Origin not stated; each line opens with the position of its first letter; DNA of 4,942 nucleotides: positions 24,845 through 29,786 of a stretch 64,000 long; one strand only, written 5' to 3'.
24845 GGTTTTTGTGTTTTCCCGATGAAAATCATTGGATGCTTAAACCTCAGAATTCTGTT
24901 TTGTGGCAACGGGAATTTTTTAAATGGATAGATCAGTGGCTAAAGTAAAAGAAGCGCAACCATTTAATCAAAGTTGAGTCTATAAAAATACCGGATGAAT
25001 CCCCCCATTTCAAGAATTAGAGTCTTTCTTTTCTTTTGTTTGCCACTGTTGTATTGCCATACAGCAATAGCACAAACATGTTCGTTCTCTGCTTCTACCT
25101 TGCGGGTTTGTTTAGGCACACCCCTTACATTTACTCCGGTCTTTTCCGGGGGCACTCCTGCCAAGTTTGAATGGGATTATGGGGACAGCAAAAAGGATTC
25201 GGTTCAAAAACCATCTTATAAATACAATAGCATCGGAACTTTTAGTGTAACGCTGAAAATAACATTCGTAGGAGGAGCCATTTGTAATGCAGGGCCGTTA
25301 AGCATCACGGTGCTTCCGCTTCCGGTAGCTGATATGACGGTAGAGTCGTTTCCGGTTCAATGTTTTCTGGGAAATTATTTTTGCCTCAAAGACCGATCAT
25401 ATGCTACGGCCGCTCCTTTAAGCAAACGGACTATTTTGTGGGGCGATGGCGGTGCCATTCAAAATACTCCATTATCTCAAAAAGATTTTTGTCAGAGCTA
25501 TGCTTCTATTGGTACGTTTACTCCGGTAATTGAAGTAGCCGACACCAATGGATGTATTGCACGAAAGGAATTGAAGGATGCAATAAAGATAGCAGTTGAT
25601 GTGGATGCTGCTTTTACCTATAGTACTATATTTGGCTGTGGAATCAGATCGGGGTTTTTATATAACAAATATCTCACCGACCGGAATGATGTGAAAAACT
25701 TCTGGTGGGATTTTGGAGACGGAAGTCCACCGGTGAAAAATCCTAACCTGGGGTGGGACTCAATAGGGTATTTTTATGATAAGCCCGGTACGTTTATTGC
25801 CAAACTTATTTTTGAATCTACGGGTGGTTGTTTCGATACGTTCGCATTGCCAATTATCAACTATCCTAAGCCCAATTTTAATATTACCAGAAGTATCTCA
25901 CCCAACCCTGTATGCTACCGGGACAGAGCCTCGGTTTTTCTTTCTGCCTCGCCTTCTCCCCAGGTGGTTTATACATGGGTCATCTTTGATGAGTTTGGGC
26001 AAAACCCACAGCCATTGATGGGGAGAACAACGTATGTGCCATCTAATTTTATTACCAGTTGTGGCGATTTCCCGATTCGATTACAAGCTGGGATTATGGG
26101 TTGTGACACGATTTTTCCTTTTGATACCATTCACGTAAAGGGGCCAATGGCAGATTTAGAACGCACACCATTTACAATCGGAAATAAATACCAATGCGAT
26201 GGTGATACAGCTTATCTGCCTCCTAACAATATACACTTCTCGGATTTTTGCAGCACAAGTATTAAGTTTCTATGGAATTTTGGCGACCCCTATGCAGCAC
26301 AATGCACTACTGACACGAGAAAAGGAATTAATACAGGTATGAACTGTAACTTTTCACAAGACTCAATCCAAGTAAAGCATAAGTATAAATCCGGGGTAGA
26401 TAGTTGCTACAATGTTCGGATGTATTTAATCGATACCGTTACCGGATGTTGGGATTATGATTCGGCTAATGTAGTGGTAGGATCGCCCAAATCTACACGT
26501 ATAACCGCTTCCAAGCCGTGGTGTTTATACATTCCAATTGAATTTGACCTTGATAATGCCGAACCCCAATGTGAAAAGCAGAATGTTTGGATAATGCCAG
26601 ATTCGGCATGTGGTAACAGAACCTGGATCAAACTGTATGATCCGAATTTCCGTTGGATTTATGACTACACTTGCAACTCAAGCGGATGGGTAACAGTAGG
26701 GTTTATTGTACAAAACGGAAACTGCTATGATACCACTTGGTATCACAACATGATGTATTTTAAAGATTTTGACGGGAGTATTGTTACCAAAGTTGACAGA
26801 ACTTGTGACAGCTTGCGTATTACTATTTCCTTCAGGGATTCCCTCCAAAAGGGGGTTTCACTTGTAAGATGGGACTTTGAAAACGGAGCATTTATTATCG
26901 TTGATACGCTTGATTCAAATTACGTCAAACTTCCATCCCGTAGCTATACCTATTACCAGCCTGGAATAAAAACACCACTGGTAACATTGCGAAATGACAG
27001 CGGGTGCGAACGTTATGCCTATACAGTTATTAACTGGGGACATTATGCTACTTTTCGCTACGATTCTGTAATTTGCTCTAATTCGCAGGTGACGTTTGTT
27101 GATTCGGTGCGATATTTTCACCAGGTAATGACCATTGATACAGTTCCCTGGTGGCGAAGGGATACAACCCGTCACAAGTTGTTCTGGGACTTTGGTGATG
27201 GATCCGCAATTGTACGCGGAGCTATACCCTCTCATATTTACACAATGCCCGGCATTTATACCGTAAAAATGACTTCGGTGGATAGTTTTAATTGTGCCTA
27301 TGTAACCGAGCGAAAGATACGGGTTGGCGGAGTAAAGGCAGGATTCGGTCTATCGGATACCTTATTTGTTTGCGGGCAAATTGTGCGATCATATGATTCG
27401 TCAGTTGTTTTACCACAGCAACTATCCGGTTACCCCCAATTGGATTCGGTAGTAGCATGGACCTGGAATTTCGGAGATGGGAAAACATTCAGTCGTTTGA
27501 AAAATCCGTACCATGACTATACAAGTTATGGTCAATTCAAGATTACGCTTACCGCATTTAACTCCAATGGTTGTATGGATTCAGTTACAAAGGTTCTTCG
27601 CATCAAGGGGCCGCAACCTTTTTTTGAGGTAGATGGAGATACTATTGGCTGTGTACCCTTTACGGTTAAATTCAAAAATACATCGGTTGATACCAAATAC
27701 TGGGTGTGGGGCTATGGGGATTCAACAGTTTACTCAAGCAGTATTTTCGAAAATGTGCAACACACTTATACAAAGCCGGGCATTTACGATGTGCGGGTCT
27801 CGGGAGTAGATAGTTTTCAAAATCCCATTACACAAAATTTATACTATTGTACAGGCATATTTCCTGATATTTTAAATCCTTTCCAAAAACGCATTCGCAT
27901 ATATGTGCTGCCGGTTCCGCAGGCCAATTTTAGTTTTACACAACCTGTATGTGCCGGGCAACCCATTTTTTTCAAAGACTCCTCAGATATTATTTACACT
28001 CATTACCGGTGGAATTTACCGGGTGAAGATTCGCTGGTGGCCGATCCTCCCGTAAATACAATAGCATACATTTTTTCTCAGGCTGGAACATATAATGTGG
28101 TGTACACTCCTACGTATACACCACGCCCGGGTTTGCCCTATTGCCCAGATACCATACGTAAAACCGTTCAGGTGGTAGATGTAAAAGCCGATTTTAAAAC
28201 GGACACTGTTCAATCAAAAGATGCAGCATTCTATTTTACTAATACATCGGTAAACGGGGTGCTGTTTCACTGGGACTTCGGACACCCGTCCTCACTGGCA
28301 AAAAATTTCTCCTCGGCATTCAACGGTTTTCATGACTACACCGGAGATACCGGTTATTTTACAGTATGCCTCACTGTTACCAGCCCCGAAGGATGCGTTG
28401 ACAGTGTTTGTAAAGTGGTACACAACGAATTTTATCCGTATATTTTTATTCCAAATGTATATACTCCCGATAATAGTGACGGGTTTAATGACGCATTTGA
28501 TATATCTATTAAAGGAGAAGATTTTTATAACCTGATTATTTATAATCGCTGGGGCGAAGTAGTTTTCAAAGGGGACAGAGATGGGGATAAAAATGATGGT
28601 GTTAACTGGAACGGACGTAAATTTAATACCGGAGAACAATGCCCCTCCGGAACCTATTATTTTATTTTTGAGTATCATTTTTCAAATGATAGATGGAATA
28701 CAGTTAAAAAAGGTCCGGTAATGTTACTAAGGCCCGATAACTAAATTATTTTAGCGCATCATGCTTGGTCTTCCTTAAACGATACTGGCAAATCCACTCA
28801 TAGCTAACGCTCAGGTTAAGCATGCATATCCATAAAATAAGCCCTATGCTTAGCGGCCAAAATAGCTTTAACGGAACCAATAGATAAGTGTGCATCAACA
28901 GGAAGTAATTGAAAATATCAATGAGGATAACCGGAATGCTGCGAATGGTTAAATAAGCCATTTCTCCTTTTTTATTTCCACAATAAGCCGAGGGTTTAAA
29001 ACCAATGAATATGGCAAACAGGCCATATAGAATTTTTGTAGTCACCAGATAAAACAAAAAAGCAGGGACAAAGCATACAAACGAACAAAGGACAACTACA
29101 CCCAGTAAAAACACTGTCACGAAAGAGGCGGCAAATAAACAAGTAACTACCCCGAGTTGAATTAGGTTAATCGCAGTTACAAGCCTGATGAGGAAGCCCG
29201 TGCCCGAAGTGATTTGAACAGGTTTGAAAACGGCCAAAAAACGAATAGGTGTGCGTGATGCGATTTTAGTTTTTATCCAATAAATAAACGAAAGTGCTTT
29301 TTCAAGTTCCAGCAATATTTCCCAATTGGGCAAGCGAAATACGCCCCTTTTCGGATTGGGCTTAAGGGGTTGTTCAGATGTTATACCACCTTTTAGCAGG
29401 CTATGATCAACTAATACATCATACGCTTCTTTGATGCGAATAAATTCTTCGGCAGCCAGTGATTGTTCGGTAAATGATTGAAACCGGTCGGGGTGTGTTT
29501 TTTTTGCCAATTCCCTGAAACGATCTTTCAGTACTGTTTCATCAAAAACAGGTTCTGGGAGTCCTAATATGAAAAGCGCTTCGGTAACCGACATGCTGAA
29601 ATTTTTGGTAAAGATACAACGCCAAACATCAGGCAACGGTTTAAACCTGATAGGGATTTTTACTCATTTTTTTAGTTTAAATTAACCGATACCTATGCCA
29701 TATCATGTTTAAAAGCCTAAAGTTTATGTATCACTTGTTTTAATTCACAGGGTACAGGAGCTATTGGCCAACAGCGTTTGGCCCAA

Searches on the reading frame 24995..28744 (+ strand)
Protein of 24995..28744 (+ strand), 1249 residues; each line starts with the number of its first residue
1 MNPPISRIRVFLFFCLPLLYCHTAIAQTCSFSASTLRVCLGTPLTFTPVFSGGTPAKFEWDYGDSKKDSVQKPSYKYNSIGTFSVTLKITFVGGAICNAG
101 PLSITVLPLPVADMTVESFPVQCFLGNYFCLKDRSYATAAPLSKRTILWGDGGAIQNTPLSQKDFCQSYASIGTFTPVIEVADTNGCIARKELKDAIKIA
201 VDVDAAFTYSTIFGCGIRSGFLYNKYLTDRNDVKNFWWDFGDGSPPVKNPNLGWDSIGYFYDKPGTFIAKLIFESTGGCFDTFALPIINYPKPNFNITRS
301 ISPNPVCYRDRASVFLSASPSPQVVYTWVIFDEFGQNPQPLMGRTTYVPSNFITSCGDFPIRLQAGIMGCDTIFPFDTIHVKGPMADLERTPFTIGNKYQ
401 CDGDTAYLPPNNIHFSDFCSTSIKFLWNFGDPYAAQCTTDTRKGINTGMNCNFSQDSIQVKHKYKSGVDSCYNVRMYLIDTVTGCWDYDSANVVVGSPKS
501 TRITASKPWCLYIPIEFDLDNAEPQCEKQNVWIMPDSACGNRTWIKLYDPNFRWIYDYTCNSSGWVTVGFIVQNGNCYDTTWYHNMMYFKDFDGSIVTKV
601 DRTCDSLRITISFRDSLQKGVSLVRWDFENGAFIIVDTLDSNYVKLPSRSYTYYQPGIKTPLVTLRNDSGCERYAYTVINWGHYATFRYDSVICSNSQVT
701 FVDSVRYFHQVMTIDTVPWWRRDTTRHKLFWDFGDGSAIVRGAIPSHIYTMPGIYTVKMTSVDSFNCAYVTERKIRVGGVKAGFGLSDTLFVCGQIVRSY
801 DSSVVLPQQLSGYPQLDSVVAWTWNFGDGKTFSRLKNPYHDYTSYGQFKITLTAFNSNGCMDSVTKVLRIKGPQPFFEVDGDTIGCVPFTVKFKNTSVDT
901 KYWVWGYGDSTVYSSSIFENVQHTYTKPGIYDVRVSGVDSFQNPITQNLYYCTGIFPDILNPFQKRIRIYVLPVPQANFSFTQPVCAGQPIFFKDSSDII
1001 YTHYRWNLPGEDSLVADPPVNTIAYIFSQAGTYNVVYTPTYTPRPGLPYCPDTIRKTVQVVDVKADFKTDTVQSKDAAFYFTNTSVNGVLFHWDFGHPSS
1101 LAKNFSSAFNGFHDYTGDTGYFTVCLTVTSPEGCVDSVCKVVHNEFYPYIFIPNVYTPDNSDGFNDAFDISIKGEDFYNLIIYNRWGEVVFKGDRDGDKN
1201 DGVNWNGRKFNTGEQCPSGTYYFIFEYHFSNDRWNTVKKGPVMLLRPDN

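Call 33: search_protein_families(library=pfam, proteins=[window:24995-28744:+], max_evalue=0.00001)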
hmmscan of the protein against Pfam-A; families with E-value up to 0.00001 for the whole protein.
window:24995-28744:+ (1249 aa): 3 families
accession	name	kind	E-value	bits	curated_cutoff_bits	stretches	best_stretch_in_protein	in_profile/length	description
PF18911.6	PKD_4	-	3.6e-52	174.8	27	4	818-869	33-82/85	PKD domain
PF00801.26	PKD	-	1.5e-37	127.9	23.5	2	817-867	27-78/80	PKD domain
PF13585.12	CHU_C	-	1.1e-14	54.7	27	1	1151-1242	2-84/86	CHU_C Type IX secretion signal domain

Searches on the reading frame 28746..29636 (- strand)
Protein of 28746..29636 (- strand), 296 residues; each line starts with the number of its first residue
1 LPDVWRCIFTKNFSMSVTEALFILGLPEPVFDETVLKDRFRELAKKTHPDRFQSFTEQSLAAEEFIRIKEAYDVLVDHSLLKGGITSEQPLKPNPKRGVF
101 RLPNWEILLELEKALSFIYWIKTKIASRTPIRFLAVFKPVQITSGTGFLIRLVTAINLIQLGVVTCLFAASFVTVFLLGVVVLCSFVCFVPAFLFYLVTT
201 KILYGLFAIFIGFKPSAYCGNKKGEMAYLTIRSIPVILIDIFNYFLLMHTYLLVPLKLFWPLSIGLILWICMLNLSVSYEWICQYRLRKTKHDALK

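Call 33: search_protein_families(library=pfam, proteins=[window:28746-29636:-], max_evalue=0.00001)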
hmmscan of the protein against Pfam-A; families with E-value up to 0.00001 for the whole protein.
window:28746-29636:- (296 aa): 1 family
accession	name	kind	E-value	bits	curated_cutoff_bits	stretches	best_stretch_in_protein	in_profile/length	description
PF00226.36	DnaJ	-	1e-08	35.6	27.8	1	23-78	5-56/63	DnaJ domain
